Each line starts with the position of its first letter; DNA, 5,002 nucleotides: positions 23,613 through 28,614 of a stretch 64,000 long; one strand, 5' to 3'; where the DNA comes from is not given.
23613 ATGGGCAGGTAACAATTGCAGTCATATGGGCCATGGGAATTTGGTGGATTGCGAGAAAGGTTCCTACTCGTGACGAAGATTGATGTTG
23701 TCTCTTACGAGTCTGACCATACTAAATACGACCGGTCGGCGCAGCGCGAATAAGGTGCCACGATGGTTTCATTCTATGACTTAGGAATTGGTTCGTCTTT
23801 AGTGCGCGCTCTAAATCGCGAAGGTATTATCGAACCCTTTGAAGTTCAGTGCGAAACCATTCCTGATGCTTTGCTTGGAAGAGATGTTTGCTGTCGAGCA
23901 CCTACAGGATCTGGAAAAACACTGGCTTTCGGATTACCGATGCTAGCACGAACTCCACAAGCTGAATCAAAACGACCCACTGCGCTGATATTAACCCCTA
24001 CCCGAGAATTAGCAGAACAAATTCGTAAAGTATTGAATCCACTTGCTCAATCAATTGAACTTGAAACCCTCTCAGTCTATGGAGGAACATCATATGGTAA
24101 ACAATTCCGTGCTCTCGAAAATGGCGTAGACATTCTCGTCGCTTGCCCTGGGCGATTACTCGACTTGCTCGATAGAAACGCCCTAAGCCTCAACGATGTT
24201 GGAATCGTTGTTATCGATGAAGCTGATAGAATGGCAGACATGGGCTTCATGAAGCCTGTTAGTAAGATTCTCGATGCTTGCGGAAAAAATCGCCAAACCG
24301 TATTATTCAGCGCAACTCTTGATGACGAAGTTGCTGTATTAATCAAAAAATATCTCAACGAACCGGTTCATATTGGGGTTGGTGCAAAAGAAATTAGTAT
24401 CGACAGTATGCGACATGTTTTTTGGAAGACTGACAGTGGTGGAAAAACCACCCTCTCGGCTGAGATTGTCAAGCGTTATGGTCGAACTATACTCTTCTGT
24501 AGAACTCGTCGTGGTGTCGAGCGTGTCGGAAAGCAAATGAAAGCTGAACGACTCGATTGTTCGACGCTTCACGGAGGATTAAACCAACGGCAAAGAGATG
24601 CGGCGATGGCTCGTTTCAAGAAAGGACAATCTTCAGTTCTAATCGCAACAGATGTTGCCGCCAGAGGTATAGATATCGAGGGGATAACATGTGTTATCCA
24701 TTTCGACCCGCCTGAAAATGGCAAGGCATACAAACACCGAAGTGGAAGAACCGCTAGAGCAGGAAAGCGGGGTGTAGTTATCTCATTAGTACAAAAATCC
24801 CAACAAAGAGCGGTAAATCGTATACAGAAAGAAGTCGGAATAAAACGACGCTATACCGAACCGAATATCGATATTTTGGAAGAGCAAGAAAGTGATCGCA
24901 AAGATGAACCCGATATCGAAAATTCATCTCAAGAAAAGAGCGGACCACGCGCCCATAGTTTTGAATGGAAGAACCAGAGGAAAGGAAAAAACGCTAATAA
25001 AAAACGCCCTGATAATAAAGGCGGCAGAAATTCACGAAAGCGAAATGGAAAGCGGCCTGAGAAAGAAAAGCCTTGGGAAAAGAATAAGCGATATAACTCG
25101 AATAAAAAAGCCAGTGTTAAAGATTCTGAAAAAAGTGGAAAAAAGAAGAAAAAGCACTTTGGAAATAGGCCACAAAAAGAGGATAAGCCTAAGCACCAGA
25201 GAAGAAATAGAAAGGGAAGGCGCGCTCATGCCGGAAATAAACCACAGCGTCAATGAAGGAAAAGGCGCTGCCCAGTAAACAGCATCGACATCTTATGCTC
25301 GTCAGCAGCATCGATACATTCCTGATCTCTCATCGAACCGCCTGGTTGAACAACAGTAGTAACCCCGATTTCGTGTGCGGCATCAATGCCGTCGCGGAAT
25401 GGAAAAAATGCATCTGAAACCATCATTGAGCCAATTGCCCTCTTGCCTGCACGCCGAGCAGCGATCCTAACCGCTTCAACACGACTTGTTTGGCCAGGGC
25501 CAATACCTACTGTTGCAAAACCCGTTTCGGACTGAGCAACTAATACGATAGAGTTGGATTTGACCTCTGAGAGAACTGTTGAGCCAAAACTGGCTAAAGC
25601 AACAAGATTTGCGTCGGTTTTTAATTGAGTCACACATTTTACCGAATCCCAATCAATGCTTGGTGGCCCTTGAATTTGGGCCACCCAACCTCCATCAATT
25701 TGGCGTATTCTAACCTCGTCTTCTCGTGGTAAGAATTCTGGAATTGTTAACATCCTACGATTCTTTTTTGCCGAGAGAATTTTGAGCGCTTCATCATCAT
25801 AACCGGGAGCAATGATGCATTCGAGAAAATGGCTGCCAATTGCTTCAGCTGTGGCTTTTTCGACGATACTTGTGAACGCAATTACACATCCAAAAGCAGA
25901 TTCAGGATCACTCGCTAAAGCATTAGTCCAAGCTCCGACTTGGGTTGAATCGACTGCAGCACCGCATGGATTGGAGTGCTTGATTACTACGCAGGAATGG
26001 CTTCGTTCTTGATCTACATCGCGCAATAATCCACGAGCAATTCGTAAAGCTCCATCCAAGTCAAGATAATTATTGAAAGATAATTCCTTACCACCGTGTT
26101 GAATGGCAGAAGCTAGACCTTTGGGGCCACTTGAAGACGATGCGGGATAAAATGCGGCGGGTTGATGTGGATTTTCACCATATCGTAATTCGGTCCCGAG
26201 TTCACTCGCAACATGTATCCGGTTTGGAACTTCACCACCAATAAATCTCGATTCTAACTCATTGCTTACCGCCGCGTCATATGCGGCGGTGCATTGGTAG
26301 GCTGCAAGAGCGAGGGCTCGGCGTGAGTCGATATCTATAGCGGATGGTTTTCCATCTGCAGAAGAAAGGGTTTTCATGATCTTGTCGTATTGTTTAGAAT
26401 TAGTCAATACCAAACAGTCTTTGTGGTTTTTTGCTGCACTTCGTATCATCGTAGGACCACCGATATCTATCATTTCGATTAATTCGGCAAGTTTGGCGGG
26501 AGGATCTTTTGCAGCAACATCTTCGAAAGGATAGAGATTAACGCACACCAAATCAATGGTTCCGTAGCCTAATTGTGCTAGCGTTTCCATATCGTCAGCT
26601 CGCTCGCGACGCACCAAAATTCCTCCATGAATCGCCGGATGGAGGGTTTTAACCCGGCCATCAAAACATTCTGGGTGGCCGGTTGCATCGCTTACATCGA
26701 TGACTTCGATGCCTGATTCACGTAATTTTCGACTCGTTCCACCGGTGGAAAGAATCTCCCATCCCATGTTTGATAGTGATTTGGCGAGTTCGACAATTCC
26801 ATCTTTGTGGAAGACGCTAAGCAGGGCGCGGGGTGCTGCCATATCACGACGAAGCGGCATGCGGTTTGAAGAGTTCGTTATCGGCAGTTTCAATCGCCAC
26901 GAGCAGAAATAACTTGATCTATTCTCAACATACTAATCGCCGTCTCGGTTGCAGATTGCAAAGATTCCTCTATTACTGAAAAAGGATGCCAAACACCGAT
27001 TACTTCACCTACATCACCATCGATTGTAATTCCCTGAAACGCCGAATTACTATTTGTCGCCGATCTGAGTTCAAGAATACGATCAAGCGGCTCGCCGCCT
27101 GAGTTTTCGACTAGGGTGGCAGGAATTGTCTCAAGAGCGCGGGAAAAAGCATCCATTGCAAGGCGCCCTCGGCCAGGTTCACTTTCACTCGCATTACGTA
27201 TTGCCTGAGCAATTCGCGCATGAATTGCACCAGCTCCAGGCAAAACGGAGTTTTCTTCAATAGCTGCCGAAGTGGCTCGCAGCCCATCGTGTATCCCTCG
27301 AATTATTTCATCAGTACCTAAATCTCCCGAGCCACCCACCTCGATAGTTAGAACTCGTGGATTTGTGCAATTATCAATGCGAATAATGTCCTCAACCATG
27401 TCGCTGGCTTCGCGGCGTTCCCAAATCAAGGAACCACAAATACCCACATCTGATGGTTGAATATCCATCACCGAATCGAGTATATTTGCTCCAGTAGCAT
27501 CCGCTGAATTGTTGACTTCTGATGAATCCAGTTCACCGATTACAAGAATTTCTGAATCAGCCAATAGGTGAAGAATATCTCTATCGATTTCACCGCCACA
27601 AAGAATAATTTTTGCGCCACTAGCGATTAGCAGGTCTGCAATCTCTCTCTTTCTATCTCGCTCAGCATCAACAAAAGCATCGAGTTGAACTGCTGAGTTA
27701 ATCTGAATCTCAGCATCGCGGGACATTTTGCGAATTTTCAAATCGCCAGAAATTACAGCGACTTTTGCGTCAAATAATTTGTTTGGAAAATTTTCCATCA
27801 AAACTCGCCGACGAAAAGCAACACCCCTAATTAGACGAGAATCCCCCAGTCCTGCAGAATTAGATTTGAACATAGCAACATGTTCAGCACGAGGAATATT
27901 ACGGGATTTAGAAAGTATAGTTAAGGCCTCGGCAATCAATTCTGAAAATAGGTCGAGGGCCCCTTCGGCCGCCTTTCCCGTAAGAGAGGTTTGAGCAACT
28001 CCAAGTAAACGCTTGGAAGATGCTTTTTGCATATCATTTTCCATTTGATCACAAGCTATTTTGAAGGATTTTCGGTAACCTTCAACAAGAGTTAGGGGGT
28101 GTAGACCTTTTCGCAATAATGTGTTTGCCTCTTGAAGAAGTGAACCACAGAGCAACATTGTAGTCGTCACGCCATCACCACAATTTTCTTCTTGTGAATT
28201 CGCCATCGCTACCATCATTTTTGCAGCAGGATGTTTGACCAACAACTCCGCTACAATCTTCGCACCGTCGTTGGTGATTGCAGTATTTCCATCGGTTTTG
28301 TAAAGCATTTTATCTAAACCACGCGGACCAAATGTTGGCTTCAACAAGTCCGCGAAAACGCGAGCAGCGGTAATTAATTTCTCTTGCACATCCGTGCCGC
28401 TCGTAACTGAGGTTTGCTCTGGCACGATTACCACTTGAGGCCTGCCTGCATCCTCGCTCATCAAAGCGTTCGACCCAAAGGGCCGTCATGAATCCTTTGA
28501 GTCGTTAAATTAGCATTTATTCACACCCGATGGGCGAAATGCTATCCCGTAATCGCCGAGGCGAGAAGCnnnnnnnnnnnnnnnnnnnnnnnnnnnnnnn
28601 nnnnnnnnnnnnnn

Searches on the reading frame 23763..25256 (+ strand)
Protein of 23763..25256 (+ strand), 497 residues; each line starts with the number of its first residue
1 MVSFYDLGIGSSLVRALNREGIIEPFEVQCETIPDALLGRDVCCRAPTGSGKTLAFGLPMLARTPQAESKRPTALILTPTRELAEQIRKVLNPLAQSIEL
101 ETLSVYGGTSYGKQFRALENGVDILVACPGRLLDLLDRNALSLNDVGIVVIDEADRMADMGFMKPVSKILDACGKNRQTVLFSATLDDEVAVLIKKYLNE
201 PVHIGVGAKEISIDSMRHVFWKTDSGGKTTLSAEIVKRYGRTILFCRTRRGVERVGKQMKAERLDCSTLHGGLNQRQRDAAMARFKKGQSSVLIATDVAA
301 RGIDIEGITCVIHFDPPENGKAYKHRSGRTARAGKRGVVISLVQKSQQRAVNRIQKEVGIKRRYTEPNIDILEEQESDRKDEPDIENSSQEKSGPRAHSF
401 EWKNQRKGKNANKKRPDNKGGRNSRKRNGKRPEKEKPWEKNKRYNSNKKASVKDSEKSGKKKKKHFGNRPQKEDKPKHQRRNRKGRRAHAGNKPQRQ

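Call 16: search_protein_families(library=pfam, proteins=[window:23763-25256:+], max_evalue=0.0001)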
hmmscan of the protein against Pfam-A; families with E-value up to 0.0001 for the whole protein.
window:23763-25256:+ (497 aa): 3 families
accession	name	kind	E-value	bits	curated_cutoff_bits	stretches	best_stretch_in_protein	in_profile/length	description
PF00270.35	DEAD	-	1.4e-46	158.7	26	1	27-190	2-164/167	DEAD/DEAH box helicase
PF00271.37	Helicase_C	-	2.8e-31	108.4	23.5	1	236-334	12-110/110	Helicase conserved C-terminal domain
PF04851.21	ResIII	-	1.4e-09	38.5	22.5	1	41-186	25-162/164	Type III restriction enzyme, res subunit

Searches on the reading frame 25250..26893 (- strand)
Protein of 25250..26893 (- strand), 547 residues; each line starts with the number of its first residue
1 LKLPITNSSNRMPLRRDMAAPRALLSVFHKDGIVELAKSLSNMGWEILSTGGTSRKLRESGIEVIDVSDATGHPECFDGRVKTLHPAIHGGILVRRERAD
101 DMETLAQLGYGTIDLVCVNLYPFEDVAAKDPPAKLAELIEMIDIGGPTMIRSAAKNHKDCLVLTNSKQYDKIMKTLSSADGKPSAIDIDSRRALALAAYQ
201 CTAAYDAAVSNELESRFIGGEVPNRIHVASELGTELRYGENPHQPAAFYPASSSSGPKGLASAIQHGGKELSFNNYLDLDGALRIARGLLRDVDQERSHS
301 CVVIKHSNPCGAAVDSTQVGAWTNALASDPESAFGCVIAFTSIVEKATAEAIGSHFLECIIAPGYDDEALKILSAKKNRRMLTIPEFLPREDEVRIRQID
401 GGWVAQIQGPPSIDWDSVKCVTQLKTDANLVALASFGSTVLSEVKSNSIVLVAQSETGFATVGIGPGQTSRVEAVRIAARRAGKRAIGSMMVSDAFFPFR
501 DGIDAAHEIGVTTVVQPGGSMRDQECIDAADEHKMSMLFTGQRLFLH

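Call 16: search_protein_families(library=pfam, proteins=[window:25250-26893:-], max_evalue=0.0001)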
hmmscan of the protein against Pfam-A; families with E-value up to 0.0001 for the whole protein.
window:25250-26893:- (547 aa): 2 families
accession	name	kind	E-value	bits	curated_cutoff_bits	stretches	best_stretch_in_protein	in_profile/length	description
PF01808.24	AICARFT_IMPCHas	-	8.8e-91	305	25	1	153-480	1-310/311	AICARFT/IMPCHase bienzyme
PF02142.27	MGS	-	1.6e-21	76.7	24.1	1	32-148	1-94/94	MGS-like domain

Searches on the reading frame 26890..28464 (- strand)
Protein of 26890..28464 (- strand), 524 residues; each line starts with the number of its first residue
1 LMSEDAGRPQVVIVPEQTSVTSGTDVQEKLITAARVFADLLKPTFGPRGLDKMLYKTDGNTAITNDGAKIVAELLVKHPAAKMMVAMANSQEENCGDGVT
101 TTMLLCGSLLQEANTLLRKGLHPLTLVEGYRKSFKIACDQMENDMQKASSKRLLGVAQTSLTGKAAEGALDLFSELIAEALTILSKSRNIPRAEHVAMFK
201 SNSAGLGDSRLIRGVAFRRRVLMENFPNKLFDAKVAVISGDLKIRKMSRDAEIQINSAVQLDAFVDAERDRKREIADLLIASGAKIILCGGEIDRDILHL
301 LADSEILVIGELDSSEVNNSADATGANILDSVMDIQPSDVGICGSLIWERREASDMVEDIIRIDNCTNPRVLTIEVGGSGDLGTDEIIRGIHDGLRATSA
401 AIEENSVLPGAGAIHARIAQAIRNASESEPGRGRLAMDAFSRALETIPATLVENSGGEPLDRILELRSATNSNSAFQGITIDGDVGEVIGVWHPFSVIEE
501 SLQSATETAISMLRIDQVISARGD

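Call 14: search_protein_families(library=pfam, proteins=[window:26890-28464:-], max_evalue=0.0001)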
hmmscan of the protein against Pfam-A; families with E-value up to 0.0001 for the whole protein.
window:26890-28464:- (524 aa): 1 family
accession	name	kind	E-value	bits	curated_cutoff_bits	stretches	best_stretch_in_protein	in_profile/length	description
PF00118.29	Cpn60_TCP1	-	2.6e-122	409.5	34.3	1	38-522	2-489/490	TCP-1/cpn60 chaperonin family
